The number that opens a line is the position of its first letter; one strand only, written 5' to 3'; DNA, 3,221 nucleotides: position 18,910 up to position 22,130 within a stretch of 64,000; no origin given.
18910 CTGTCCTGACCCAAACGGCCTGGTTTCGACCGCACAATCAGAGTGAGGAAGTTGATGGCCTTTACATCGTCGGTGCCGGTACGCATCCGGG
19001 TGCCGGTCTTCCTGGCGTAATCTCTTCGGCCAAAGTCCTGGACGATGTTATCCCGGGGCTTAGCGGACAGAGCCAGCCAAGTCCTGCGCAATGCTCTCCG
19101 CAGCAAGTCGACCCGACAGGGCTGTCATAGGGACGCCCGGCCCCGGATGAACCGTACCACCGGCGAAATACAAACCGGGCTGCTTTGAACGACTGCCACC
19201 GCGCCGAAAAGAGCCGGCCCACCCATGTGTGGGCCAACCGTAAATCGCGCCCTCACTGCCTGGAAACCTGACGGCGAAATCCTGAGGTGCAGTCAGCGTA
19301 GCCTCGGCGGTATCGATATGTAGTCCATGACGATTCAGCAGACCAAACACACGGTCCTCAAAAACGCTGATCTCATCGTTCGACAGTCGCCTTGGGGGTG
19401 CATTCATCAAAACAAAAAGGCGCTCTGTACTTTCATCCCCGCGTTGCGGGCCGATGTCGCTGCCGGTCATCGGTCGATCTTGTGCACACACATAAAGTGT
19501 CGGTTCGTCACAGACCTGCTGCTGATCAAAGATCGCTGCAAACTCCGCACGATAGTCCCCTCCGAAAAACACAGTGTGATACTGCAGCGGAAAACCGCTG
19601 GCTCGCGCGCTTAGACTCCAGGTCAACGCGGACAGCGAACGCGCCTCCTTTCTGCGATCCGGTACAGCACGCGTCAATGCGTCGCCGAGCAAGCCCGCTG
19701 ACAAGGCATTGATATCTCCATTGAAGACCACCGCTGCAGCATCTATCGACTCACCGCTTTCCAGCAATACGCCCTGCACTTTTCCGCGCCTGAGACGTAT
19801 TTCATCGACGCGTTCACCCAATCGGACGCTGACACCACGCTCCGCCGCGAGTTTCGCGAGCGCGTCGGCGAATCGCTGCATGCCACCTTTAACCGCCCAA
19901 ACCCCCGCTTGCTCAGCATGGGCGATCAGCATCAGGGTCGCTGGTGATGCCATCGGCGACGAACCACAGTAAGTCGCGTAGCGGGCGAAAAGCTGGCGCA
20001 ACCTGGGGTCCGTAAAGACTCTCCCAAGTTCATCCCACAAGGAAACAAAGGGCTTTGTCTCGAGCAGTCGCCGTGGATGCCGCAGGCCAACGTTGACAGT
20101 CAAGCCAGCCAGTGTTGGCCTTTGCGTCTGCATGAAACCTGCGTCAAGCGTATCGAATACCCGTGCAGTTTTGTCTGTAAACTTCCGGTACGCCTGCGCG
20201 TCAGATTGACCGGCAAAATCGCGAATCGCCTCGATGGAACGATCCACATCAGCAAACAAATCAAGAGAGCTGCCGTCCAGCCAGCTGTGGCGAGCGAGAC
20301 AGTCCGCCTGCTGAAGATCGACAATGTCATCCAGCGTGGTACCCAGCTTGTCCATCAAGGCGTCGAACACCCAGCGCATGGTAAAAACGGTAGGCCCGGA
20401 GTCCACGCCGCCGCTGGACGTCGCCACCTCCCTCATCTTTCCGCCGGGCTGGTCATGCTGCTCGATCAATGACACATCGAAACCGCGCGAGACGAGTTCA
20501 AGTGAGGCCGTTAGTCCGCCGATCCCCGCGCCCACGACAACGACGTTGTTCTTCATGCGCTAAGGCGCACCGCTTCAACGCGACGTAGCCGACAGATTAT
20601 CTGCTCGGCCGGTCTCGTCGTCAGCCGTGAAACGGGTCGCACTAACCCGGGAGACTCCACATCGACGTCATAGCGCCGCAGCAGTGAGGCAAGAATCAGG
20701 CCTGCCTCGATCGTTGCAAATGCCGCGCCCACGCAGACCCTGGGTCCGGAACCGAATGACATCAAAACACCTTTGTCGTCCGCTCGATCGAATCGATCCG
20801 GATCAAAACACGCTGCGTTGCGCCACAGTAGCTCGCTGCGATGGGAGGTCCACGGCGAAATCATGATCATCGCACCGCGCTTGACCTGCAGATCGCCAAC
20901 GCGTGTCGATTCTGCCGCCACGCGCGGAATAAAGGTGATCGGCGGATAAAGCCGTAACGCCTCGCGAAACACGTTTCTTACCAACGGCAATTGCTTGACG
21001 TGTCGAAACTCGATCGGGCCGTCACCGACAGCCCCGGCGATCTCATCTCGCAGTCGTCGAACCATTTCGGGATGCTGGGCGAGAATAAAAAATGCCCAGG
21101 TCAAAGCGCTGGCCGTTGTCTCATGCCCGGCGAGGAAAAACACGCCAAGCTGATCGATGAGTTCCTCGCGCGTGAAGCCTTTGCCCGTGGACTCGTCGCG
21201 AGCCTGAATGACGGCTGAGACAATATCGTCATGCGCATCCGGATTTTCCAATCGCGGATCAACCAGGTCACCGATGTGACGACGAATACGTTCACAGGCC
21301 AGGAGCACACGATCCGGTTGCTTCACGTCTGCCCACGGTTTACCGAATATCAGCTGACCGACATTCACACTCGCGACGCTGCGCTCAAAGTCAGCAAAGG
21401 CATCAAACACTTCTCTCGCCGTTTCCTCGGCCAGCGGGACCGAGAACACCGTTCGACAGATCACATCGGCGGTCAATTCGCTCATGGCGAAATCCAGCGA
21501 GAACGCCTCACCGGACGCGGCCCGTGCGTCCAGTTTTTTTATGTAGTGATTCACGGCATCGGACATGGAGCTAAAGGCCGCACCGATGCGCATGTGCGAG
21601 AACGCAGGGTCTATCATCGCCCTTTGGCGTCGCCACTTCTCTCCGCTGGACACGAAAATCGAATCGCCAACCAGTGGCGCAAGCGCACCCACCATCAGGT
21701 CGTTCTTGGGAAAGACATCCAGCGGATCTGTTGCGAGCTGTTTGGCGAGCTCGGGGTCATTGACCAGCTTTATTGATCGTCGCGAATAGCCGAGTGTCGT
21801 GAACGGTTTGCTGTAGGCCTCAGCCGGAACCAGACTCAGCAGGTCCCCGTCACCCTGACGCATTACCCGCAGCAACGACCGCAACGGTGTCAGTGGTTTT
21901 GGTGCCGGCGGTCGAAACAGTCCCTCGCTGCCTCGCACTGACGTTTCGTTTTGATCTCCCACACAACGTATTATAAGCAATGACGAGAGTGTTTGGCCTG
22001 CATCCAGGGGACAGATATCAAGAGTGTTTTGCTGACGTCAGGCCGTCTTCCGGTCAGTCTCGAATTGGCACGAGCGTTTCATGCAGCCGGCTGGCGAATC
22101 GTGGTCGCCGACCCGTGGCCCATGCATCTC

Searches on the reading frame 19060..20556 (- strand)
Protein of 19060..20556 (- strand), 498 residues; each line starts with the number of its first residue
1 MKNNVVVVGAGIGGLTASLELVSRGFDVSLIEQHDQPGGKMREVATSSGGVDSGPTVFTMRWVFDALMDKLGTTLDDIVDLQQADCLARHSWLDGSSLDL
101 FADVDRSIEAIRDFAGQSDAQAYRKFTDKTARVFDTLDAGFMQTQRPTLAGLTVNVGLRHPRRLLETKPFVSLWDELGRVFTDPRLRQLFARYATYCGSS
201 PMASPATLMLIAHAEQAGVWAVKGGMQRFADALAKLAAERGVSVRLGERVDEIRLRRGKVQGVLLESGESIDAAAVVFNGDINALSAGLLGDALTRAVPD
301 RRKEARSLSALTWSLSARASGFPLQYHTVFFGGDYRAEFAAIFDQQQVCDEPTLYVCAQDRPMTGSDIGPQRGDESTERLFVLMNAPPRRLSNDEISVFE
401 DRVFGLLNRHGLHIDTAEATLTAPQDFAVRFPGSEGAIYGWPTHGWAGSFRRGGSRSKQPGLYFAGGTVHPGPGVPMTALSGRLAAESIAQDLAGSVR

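Call 3: search_protein_families(library=pfam, proteins=[window:19060-20556:-], max_evalue=0.1)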
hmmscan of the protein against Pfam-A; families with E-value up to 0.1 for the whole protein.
window:19060-20556:- (498 aa): 13 families
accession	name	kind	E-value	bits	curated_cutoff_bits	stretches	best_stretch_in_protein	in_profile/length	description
PF01593.30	Amino_oxidase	-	6.9e-23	82.1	19.8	1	12-489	1-442/443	Flavin containing amine oxidoreductase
PF01266.30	DAO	-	1.3e-13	51.6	27.9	1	5-294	2-217/353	FAD dependent oxidoreductase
PF13450.12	NAD_binding_8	-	8.1e-13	48.9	21.9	1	7-60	1-54/68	NAD(P)-binding Rossmann-like domain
PF07992.20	Pyr_redox_2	-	2.2e-10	40.9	26.1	2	4-40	2-39/291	Pyridine nucleotide-disulphide oxidoreductase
PF00890.30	FAD_binding_2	-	1e-06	28.7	20.4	1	5-266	2-181/414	FAD binding domain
PF03486.20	HI0933_like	-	1.3e-06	28.5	50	1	4-42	2-40/244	HI0933-like protein Rossmann domain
PF00070.33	Pyr_redox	-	5.5e-06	27.2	22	1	4-38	1-35/82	Pyridine nucleotide-disulphide oxidoreductase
PF12831.13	FAD_oxidored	-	1.7e-05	24.7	27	1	5-41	2-38/416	FAD dependent oxidoreductase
PF01494.25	FAD_binding_3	-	6.2e-05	22.8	22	1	4-40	3-39/349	FAD binding domain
PF01134.28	GIDA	-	0.00015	21.4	22.1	1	4-36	1-33/391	Glucose inhibited division protein A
PF01946.23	Thi4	-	0.00024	20.9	26.2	1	2-41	17-57/235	Thi4 family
PF04820.20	Trp_halogenase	-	0.00055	19.3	21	1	221-275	152-206/458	Tryptophan halogenase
PF13454.12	NAD_binding_9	-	0.024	15.1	21.8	0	6-39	1-38/155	FAD-NAD(P)-binding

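Call 4: search_protein_families(library=ncbifam, proteins=[window:19060-20556:-], max_evalue=0.1)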
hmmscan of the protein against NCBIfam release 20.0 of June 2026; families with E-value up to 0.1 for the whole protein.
window:19060-20556:- (498 aa): 104 families (the best 25 are shown)
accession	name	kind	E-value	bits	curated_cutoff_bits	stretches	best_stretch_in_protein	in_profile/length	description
NF045637.1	carotdesatCrtDProt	equivalog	5.5e-194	645.2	580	1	5-492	1-485/485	1-hydroxycarotenoid 3,4-desaturase CrtD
TIGR02734.1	crtI_fam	subfamily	1e-77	262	238.1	1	5-494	1-493/504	phytoene desaturase family protein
NF058655.1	CrtID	equivalog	1.4e-56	192.3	640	1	5-486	1-478/478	bifunctional phytoene desaturase/3,4-desaturase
NF042421.1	hydcarot_desat_CrtD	equivalog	1.9e-55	188.2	500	1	4-491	3-485/487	1-hydroxycarotenoid 3,4-desaturase CrtD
TIGR02733.1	desat_CrtD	equivalog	6.9e-16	58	549.7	2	3-39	2-38/492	C-3',4' desaturase CrtD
NF005560.0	PRK07233.1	equivalog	8.1e-15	54.6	252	2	4-46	2-44/435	hypothetical protein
TIGR02730.1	carot_isom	equivalog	6e-14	51.7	586.9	1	4-281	2-283/493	carotenoid isomerase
TIGR03467.1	HpnE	equivalog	2.4e-12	46.9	283.05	1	5-57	1-55/430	hydroxysqualene dehydroxylase HpnE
NF001933.0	PRK00711.1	subfamily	2.8e-09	36.5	383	2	224-279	198-252/429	D-amino acid dehydrogenase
NF045689.1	BCarotKetCrtO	equivalog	4.5e-09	35.4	1000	1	3-281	4-298/563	beta-carotene ketolase CrtO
NF005313.0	PRK06847.1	subfamily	3.1e-08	33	372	1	3-36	5-38/375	hypothetical protein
TIGR03997.1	mycofact_OYE_2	equivalog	7e-08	31.3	793.15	1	2-49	379-426/645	mycofactocin system FadH/OYE family oxidoreductase 2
NF008845.0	PRK11883.1-5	equivalog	1.1e-07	30.5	560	1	2-61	4-69/468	protoporphyrinogen oxidase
NF009074.0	PRK12409.1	equivalog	1.7e-07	30.8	494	1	4-37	3-36/410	D-amino acid dehydrogenase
NF009410.0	PRK12771.1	subfamily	1.4e-06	27.2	516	1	4-42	140-178/566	NAD(P)-binding protein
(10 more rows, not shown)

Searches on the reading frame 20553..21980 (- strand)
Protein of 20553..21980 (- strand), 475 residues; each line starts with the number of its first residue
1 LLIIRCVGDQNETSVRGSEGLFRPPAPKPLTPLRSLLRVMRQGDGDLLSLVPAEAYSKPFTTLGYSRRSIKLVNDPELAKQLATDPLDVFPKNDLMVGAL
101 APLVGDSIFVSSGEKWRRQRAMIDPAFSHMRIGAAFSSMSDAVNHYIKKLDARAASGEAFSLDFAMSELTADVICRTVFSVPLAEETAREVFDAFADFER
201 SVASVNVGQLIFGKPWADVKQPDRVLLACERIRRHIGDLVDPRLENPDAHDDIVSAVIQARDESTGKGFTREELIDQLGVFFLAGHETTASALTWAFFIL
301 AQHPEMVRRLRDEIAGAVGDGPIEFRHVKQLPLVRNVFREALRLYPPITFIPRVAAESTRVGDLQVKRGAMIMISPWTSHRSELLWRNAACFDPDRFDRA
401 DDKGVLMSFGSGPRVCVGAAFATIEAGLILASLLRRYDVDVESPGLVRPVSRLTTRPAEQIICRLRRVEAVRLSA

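Call 3: search_protein_families(library=pfam, proteins=[window:20553-21980:-], max_evalue=0.1)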
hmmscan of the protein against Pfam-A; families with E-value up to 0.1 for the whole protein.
window:20553-21980:- (475 aa): 1 family
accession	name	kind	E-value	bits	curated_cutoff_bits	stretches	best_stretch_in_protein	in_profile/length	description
PF00067.27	p450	-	3.1e-70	237.7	22.8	1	25-443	2-438/462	Cytochrome P450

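Call 4: search_protein_families(library=ncbifam, proteins=[window:20553-21980:-], max_evalue=0.1)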
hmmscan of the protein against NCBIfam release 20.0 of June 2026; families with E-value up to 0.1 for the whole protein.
window:20553-21980:- (475 aa): 10 families
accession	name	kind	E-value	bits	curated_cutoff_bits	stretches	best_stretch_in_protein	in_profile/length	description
NF045812.1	PentlenOxigase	equivalog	1.2e-46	159.5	800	1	75-461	51-433/444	pentalenene oxygenase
NF051859.1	AlbFlvMonOxTrpSyn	equivalog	4.7e-45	154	700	1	68-442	62-432/457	bifunctional albaflavenone monooxygenase/terpene synthase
NF050147.1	aminopyruv_ApyO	equivalog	3.6e-44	151.1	525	1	106-470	78-426/444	RiPP biosynthesis cytochrome P450 ApyO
TIGR04538.1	P450_cycloAA_1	subfamily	6.6e-16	58.1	500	1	226-435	171-364/395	cytochrome P450, cyclodipeptide synthase-associated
NF045816.1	PentlenlactSyn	equivalog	4.2e-13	48.8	700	1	116-437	91-366/396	pentalenolactone synthase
NF041177.1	Cyp119_Thmprot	equivalog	6.2e-10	38.4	680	1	336-437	244-340/368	cytochrome P450 Cyp119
NF041802.1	P450_SolI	exception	1.4e-09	36.9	850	1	240-438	223-396/424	solanimycin biosynthesis cytochrome P450 SolI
TIGR04515.1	P450_rel_GT_act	subfamily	3e-08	33.4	343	1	189-436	135-358/386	P450-derived glycosyltransferase activator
TIGR04458.1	CYP450_TxtE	equivalog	1.5e-06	27.1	500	1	270-438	228-376/403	4-nitrotryptophan synthase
NF053744.1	FAProxCypCBc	equivalog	0.0085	14.7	600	1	338-403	280-345/416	CYP152 family fatty-acid peroxygenase CypC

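Call 58: search_solved_structures(query=window:20553-21977:-, max_evalue=1e-20)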
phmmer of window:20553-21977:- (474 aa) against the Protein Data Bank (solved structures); distinct sequences matched with E-value up to 1e-20: 170 (the best 60 are shown).
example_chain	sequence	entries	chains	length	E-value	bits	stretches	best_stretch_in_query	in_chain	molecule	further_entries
6j94_A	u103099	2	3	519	1.2e-48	169.5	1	62-453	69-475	Protein LUTEIN DEFICIENT 5, chloroplastic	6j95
6l8i_A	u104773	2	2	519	2.1e-47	165.4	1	62-453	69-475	Protein LUTEIN DEFICIENT 5, chloroplastic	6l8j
7wzl_A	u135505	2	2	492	3.8e-38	134.9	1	69-440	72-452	Putative cytochrome P450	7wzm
7p6l_B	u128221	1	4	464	3.1e-33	118.7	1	228-458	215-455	Bifunctional cytochrome P450/NADPH--P450 reductase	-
2q9f_A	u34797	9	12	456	8.8e-32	113.9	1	66-465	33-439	Cytochrome P450 46A1 | Cholesterol 24-hydroxylase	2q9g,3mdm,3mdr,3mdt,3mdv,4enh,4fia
7lrl_A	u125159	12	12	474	9.6e-32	113.7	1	66-465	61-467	Cholesterol 24-hydroxylase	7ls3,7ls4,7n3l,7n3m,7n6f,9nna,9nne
6l8h_A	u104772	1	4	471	1.5e-31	113.1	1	224-441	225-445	Carotene epsilon-monooxygenase, chloroplastic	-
5vcd_A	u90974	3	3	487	1.6e-31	113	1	17-437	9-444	Cytochrome P450 3A4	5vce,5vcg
5dyp_A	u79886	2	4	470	2.7e-31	112.3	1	99-443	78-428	Bifunctional P-450/NADPH-P450 reductase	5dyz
1zoa_A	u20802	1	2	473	1e-30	110.4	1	99-443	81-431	Bifunctional P-450:NADPH-P450 reductase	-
6ma7_A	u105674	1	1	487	1.1e-30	110.2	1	17-436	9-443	Cytochrome P450 3A4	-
9yk4_A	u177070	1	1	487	1.3e-30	110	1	17-437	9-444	Cytochrome P450 3A4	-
1tqn_A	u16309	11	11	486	1.6e-30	109.8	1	17-436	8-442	cytochrome P450 3A4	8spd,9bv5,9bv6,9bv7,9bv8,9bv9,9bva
1w0e_A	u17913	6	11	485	1.6e-30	109.7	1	17-436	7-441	CYTOCHROME P450 3A4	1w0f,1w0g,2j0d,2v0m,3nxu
7lxl_A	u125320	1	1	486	1.6e-30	109.7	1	17-436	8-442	Cytochrome P450 3A4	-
3tjs_A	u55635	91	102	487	1.6e-30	109.7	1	17-436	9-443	Cytochrome P450 3A4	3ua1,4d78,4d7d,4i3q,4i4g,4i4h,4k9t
4ny4_A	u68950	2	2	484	1.6e-30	109.7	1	17-436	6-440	Cytochrome P450 3A4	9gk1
4d6z_A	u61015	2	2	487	1.7e-30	109.6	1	17-436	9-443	CYTOCHROME P450 3A4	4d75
7kvk_A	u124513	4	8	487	2.1e-30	109.3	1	17-436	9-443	Cytochrome P450 3A4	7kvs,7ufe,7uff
5b2u_A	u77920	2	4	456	2.4e-30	109.2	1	99-443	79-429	Bifunctional cytochrome P450/NADPH--P450 reductase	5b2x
7y9l_A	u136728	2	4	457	3.1e-30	108.8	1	100-443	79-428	Bifunctional cytochrome P450/NADPH--P450 reductase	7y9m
1bvy_A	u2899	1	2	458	3.2e-30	108.7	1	99-443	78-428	PROTEIN (CYTOCHROME P450 BM-3)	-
1bu7_A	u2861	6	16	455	3.2e-30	108.7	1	99-443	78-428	PROTEIN (CYTOCHROME P450) | CYTOCHROME P450 BM-3 | CYTOCHROME P450 102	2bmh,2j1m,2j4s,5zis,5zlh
23ub_A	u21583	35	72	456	3.2e-30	108.7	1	99-443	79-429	Bifunctional cytochrome P450/NADPH--P450 reductase | Bifunctional P-450/NADPH-P450 reductase | Bifunctional cytochrome P450/NADPH-P450 reductase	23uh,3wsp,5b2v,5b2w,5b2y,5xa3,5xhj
9iss_A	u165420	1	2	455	3.3e-30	108.7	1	98-443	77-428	Bifunctional cytochrome P450/NADPH--P450 reductase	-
9ist_A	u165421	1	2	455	3.3e-30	108.7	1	98-443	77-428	Bifunctional cytochrome P450/NADPH--P450 reductase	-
6jmw_A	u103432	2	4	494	3.3e-30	108.7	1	98-443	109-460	Bifunctional cytochrome P450/NADPH--P450 reductase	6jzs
4zfa_A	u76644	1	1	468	3.4e-30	108.6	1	99-443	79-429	Bifunctional P-450/NADPH-P450 reductase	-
5jq2_A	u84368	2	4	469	3.5e-30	108.6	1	99-443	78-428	P450 BM3 L407C heme domain mutant | Bifunctional cytochrome P450/NADPH--P450 reductase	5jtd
3ben_A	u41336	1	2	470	3.5e-30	108.6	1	99-443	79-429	Cytochrome P450 102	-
2ij2_A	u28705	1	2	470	3.5e-30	108.6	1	99-443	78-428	Cytochrome P450 BM3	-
1jpz_A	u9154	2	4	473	3.5e-30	108.6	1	99-443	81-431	BIFUNCTIONAL P-450:NADPH-P450 REDUCTASE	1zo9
2nnb_A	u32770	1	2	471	3.5e-30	108.6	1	99-443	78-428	Bifunctional P-450:NADPH-P450 reductase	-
1fag_A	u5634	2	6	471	3.5e-30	108.6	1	99-443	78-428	CYTOCHROME P450 BM-3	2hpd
6k24_A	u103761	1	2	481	3.6e-30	108.6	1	99-443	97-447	Bifunctional cytochrome P450/NADPH--P450 reductase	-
4kpa_A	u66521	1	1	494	3.8e-30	108.5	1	99-443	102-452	Cytochrome P450 BM-3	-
4kf0_A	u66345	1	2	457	4.2e-30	108.3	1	100-443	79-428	Bifunctional P-450/NADPH-P450 reductase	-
2uwh_A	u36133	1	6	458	4.2e-30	108.3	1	100-443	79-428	BIFUNCTIONAL P-450: NADPH-P450 REDUCTASE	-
4kew_A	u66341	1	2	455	4.2e-30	108.3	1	100-443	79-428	Bifunctional P-450/NADPH-P450 reductase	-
9isu_A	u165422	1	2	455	4.2e-30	108.3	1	99-443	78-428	Bifunctional cytochrome P450/NADPH--P450 reductase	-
4kpb_A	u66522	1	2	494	4.5e-30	108.3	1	100-443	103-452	Cytochrome P450 BM-3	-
1zo4_A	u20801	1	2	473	4.7e-30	108.2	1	99-443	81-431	Bifunctional P-450:NADPH-P450 reductase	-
3psx_A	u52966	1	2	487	6.6e-30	107.7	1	99-443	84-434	Bifunctional P-450/NADPH-P450 reductase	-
3dbg_A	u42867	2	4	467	6.6e-30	107.7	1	67-441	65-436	Putative cytochrome P450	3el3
3m4v_A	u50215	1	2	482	6.7e-30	107.7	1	99-443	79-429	Bifunctional P-450/NADPH-P450 reductase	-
6mcw_A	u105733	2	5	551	7.4e-30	107.5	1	167-469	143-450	Cytochrome P450 51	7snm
3npl_A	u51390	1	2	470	7.4e-30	107.5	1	98-443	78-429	Bifunctional P-450/NADPH-P450 reductase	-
7jj1_A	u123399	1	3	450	8.1e-30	107.4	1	166-468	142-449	Cytochrome P450 51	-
1p0x_A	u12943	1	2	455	8.4e-30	107.4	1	99-443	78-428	Bifunctional P-450:NADPH-P450 reductase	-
8qze_A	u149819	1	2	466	9.9e-30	107.1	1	102-456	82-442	Bifunctional cytochrome P450/NADPH--P450 reductase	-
3qi8_B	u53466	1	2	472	9.9e-30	107.1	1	102-443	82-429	Evolved Cytochrome P450 variant (22A3)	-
9wma_A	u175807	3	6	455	1.1e-29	106.9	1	98-443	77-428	Bifunctional cytochrome P450/NADPH--P450 reductase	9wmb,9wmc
3ekb_A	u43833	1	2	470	1.3e-29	106.8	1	99-443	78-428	Cytochrome P450(BM-3)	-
6mi0_A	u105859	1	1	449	1.4e-29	106.6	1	166-466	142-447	Cytochrome P450 51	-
3kx3_A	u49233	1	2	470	1.5e-29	106.5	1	101-443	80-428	Bifunctional P-450/NADPH-P450 reductase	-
1p0w_A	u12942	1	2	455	1.6e-29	106.4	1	99-443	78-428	Bifunctional P-450:NADPH-P450 reductase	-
1yqp_A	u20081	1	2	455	1.6e-29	106.4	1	99-443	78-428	Bifunctional P-450:NADPH-P450 reductase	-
1yqo_A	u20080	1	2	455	1.6e-29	106.4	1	99-443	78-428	Bifunctional P-450:NADPH-P450 reductase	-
3ekd_A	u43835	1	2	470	1.7e-29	106.3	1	99-443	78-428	Cytochrome P450(BM-3)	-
2ij4_A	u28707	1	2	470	1.7e-29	106.3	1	99-443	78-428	cytochrome P450 BM3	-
